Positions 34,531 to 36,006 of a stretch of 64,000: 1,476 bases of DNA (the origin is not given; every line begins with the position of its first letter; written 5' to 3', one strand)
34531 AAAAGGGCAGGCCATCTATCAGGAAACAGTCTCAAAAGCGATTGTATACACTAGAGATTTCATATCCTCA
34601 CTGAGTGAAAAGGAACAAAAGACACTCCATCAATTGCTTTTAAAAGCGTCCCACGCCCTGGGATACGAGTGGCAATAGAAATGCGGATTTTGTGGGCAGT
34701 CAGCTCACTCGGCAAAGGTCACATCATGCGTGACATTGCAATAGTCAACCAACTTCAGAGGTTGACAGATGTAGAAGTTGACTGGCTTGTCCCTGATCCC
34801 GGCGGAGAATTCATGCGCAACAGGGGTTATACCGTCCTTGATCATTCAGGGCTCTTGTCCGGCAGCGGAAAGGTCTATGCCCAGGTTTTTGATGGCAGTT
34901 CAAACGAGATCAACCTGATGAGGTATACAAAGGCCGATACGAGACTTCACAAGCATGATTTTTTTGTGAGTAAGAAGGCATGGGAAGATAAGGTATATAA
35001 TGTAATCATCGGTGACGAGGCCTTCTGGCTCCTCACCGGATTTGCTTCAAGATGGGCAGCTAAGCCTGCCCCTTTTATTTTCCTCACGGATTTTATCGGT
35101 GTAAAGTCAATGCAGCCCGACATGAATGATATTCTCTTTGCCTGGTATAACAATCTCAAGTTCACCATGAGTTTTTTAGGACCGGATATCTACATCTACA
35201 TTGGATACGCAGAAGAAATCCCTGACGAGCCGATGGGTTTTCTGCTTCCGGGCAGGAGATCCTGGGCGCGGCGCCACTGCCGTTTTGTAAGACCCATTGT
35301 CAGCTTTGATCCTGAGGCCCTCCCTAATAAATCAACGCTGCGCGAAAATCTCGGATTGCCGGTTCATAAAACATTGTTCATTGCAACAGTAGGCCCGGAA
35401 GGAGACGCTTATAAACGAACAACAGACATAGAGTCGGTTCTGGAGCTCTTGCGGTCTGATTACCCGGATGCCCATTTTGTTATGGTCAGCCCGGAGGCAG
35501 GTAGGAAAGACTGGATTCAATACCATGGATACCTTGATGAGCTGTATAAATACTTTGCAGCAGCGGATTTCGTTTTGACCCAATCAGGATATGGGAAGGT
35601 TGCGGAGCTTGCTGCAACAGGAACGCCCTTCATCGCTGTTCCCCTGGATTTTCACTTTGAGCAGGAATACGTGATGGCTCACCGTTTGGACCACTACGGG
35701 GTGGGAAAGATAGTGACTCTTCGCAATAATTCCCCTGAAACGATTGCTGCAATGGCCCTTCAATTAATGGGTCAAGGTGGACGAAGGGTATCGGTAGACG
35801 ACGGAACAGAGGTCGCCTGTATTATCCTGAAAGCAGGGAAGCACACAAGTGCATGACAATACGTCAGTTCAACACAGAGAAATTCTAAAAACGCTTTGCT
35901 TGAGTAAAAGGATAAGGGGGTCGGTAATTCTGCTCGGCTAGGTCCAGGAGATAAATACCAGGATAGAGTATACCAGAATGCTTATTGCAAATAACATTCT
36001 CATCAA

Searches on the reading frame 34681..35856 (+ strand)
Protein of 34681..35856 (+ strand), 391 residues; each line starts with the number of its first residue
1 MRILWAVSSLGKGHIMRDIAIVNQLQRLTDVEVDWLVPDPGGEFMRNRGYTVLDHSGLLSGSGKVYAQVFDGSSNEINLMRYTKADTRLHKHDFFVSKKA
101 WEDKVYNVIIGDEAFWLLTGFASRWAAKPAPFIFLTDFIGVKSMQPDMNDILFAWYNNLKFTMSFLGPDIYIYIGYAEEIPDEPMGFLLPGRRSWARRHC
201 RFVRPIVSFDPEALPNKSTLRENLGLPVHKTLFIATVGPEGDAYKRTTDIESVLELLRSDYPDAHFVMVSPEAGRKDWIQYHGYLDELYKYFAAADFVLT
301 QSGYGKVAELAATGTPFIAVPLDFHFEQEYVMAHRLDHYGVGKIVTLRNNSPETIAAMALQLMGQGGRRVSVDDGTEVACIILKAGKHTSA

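Call 96: search_protein_families(library=pfam, proteins=[window:34681-35856:+], max_evalue=0.001)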
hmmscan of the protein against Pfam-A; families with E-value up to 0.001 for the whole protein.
window:34681-35856:+ (391 aa): 2 families
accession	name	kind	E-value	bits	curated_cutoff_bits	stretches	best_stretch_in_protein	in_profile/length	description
PF04101.22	Glyco_tran_28_C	-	6e-09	36.6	22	1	275-363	52-141/166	Glycosyltransferase family 28 C-terminal domain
PF13528.12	Glyco_trans_1_3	-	1.1e-05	25.2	25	0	292-356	252-315/322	Glycosyl transferase family 1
